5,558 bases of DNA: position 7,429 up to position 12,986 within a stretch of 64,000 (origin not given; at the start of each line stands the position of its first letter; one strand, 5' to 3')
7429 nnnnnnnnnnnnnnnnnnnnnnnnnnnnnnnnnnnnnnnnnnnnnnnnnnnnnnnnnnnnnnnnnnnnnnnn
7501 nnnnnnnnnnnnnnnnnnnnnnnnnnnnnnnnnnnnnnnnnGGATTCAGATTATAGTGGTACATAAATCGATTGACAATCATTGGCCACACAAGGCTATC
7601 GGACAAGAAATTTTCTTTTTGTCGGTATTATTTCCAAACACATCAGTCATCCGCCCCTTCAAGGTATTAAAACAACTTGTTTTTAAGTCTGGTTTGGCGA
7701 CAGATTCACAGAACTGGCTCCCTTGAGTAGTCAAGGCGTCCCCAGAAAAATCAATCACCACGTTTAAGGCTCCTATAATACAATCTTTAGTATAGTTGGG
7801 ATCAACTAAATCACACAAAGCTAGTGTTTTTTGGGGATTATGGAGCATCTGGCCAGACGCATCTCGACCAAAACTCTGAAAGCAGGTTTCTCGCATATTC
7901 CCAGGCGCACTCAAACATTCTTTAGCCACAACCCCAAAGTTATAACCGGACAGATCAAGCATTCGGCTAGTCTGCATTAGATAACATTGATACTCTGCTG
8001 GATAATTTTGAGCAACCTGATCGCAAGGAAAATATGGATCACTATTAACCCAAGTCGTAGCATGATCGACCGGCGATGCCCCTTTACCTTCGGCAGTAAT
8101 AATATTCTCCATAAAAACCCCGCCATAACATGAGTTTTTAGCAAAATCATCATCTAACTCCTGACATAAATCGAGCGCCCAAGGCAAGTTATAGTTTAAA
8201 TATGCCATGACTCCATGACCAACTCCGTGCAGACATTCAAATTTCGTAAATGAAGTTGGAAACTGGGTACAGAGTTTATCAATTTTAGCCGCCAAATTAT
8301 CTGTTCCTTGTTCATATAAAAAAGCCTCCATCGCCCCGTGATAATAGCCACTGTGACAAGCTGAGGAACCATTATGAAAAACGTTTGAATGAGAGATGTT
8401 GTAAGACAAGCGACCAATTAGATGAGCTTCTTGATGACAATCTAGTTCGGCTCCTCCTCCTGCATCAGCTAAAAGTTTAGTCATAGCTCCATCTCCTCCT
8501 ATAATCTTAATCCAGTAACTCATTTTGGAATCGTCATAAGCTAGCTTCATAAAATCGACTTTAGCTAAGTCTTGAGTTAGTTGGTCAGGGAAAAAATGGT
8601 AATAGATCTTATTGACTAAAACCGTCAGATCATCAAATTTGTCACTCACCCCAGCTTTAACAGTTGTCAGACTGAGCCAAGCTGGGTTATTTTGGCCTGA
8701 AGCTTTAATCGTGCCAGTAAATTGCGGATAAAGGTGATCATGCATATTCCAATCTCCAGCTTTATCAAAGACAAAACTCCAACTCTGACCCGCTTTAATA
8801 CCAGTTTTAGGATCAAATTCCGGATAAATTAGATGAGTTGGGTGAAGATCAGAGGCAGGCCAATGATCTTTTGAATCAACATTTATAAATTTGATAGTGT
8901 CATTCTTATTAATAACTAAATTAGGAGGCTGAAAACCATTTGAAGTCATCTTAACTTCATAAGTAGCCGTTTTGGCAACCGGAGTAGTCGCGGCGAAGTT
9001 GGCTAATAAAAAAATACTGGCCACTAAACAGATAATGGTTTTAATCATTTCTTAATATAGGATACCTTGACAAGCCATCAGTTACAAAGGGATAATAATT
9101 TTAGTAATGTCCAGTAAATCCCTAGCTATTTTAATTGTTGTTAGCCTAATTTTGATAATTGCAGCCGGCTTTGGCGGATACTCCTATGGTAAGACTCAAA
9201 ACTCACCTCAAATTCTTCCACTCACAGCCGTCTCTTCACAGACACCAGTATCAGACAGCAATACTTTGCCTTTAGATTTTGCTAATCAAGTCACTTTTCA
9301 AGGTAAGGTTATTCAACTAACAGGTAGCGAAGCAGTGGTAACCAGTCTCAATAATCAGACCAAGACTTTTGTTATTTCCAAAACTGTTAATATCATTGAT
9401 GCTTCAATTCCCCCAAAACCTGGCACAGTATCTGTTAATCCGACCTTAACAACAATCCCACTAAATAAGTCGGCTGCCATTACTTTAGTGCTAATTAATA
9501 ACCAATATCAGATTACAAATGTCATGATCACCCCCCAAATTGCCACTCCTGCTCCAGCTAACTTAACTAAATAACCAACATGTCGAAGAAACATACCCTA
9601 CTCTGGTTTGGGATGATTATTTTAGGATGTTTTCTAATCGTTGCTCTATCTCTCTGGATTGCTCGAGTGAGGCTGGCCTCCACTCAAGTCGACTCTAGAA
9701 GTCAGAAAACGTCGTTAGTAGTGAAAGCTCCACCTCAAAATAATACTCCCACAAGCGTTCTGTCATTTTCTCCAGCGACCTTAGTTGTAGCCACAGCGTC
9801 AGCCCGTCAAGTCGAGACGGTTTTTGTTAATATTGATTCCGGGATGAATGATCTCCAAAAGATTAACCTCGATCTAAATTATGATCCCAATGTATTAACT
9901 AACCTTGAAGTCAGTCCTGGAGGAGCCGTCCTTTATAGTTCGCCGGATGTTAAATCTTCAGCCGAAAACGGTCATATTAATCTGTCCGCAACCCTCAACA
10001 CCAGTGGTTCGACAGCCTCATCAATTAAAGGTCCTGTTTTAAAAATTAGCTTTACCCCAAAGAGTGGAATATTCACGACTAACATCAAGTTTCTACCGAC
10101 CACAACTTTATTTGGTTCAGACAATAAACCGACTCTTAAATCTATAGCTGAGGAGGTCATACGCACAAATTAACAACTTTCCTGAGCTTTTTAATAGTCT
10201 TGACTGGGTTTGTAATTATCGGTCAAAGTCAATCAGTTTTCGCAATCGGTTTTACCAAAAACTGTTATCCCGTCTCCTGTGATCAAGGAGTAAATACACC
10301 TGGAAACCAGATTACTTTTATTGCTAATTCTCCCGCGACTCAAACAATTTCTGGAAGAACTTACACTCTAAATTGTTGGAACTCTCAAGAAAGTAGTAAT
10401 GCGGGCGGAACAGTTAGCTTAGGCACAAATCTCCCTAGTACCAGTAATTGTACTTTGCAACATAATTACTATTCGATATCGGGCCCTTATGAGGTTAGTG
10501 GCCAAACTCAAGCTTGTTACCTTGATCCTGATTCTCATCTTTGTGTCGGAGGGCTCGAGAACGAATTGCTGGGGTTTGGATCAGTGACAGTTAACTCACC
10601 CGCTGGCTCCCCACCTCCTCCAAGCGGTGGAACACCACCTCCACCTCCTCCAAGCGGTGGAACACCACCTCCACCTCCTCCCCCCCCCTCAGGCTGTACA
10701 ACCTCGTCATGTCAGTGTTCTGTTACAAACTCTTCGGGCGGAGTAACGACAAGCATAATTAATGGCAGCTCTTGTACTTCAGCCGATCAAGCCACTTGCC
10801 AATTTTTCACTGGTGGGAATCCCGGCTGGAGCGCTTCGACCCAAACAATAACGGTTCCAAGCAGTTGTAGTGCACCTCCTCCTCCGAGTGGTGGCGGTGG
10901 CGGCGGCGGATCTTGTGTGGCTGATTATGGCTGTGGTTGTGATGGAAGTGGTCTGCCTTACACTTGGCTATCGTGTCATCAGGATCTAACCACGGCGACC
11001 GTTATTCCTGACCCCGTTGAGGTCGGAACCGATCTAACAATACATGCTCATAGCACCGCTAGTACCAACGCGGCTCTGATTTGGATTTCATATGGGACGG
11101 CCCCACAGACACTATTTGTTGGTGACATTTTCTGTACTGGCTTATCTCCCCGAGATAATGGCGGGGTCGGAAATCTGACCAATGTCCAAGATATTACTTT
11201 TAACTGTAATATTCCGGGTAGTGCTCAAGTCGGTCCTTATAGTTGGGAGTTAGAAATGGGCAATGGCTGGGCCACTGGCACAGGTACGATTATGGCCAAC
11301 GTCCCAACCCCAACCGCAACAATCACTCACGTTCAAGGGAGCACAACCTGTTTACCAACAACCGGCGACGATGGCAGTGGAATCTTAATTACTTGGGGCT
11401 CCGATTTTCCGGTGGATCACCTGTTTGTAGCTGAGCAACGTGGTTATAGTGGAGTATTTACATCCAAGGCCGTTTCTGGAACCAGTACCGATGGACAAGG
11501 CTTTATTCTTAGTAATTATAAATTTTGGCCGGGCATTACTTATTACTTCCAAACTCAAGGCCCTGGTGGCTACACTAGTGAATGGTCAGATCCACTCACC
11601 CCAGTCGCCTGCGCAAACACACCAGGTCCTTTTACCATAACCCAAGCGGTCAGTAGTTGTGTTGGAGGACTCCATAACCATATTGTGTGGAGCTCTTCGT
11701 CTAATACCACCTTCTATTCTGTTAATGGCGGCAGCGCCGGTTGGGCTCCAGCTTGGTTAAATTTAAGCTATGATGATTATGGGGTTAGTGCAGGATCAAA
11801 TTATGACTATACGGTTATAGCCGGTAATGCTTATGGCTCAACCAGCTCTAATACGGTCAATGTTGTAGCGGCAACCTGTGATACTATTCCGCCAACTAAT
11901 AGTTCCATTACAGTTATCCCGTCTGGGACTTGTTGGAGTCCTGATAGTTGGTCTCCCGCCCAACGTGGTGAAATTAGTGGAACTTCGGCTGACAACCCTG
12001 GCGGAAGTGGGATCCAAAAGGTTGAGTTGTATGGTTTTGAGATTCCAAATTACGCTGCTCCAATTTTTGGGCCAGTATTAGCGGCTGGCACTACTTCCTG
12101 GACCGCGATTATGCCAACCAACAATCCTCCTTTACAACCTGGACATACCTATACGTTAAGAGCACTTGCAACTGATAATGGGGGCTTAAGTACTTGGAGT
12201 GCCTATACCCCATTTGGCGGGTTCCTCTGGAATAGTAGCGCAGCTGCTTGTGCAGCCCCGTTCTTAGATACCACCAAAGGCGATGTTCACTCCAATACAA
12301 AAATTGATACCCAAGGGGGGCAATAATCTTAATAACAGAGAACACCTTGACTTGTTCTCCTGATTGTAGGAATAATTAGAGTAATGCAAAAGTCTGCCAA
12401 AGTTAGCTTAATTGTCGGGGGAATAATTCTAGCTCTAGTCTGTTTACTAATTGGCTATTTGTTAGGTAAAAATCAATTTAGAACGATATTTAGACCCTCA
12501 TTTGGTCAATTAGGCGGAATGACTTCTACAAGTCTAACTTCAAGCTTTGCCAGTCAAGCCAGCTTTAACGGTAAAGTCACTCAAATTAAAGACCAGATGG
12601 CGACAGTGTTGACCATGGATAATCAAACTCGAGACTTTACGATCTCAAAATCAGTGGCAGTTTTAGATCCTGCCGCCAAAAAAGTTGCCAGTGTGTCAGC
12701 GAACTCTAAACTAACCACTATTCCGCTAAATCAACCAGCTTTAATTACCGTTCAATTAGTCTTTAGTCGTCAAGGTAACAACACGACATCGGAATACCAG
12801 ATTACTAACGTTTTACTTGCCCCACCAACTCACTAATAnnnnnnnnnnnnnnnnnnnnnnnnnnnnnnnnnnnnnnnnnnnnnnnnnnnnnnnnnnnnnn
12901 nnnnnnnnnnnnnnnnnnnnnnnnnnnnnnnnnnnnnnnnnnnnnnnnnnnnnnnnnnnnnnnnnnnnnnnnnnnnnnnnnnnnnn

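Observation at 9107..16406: Second tandem duplication: small membrane protein followed by giant Cys-rich secreted protein, twice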

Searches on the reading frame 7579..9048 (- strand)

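Call 6: search_protein_families(library=pfam, proteins=[window:7579-9048:-], max_evalue=1)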
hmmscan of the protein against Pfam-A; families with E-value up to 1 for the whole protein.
window:7579-9048:- (489 aa): 2 families
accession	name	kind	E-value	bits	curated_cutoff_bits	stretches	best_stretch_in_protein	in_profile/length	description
PF13473.12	Cupredoxin_1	-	7.4e-07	29.6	27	1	9-114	2-102/104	Cupredoxin-like domain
PF20944.2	StcE_b-sandwich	-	0.0081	16.6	27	1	24-63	31-71/75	Metalloprotease StcE, beta-sandwich domain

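Call 10: search_protein_families(library=ncbifam, proteins=[window:7579-9048:-], max_evalue=1)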
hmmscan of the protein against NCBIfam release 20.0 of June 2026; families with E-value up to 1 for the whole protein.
window:7579-9048:- (489 aa): 1 family
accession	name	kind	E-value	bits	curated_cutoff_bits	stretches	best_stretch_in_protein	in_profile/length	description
TIGR04471.1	rSAM_mob_pairA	equivalog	0.11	11.9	355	1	93-168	78-154/220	radical SAM mobile pair protein A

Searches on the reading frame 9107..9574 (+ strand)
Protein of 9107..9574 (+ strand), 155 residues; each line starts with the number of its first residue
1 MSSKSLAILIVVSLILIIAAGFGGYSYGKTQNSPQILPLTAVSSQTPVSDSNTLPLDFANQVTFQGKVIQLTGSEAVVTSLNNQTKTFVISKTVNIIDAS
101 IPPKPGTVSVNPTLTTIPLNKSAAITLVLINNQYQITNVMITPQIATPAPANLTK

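Call 6: search_protein_families(library=pfam, proteins=[window:9107-9574:+], max_evalue=1)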
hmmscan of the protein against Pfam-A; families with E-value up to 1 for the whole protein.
window:9107-9574:+ (155 aa): 1 family
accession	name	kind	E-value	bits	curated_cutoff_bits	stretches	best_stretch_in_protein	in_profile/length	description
PF24848.1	DUF7723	-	0.066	13.7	27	0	77-100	28-51/71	Family of unknown function (DUF7723)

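Call 10: search_protein_families(library=ncbifam, proteins=[window:9107-9574:+], max_evalue=1)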
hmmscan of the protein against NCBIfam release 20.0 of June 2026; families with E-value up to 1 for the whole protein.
window:9107-9574:+ (155 aa): 1 family
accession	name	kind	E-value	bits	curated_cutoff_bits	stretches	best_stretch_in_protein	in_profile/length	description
NF040999.1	pilin_ComGC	equivalog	0.76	10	75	1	61-93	26-58/84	competence type IV pilus major pilin ComGC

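Call 75: list_cluster_members(proteins=[P0001, P0002, P0045, window:9107-9574:+, window:9580-10173:+])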
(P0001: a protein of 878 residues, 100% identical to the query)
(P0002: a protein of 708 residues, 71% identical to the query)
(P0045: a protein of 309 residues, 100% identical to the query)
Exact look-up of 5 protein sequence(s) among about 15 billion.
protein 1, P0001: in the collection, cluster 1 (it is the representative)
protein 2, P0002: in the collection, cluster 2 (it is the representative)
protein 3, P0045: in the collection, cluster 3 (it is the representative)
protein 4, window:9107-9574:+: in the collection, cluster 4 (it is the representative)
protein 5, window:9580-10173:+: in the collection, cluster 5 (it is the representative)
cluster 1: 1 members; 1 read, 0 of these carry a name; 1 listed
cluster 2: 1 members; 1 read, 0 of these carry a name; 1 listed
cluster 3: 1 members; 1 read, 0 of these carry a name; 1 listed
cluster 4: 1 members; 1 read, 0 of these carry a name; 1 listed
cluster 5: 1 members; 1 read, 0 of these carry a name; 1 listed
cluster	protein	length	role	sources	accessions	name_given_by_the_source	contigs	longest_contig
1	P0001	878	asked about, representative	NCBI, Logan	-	-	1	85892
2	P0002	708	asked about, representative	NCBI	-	-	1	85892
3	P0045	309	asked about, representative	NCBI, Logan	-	-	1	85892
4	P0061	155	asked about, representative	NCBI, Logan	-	-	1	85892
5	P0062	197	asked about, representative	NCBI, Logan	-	-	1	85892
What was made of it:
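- Tried and rejected: Cluster look-up gave no names or accessions (call 75).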

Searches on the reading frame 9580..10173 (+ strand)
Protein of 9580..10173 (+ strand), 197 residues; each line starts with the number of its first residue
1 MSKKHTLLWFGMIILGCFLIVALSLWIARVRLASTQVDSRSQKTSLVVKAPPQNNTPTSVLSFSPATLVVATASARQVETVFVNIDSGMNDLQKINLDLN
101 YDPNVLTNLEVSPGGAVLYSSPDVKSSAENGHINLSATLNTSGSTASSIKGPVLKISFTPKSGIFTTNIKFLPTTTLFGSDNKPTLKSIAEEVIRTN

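Call 6: search_protein_families(library=pfam, proteins=[window:9580-10173:+], max_evalue=1)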
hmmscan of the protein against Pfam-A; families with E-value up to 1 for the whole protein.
window:9580-10173:+ (197 aa): 1 family
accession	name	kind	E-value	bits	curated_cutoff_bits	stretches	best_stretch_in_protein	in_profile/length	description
PF00963.24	Cohesin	-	5.2e-09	36.9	24.1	1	68-185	3-127/139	Cohesin domain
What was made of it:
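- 9580..10173 (+): Membrane-anchored cohesin-domain protein, an accessory gene inserted in unit 1. Pfam Cohesin PF00963, E 5.2e-9, 36.9 bits against a cutoff of 24.1 (call 6).
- On Cohesin-dockerin system: Protein 9580-10173: Pfam PF00963, E 5.2e-9, 36.9 bits against a cutoff of 24.1 (call 6).
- Checked: A third gene (9580-10173) lies between small1 and giant1 and encodes a membrane-anchored cohesin-domain protein (Pfam Cohesin, E 5e-9, call 6).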

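Call 10: search_protein_families(library=ncbifam, proteins=[window:9580-10173:+], max_evalue=1)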
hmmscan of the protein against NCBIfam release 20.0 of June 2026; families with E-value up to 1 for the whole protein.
window:9580-10173:+ (197 aa): 0 families

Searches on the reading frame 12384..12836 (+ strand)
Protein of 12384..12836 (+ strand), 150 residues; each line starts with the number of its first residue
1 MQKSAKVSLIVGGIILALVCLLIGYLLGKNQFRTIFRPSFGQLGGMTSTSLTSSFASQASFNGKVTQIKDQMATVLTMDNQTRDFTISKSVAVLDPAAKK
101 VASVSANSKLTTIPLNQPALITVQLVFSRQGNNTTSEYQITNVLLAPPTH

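Call 6: search_protein_families(library=pfam, proteins=[window:12384-12836:+], max_evalue=1)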
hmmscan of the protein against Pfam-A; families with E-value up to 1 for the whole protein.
window:12384-12836:+ (150 aa): 1 family
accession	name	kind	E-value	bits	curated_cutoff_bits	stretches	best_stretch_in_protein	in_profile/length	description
PF09835.14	DUF2062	-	0.04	14.3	27.4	1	7-33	113-139/147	Uncharacterized protein conserved in bacteria (DUF2062)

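Call 10: search_protein_families(library=ncbifam, proteins=[window:12384-12836:+], max_evalue=1)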
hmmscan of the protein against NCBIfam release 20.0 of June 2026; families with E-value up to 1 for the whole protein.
window:12384-12836:+ (150 aa): 1 family
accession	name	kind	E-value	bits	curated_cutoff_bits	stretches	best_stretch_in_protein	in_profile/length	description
NF040942.2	hypo_ExtJ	equivalog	0.029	14.8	52.5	1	52-91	19-56/77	selenite/tellurite reduction operon protein ExtJ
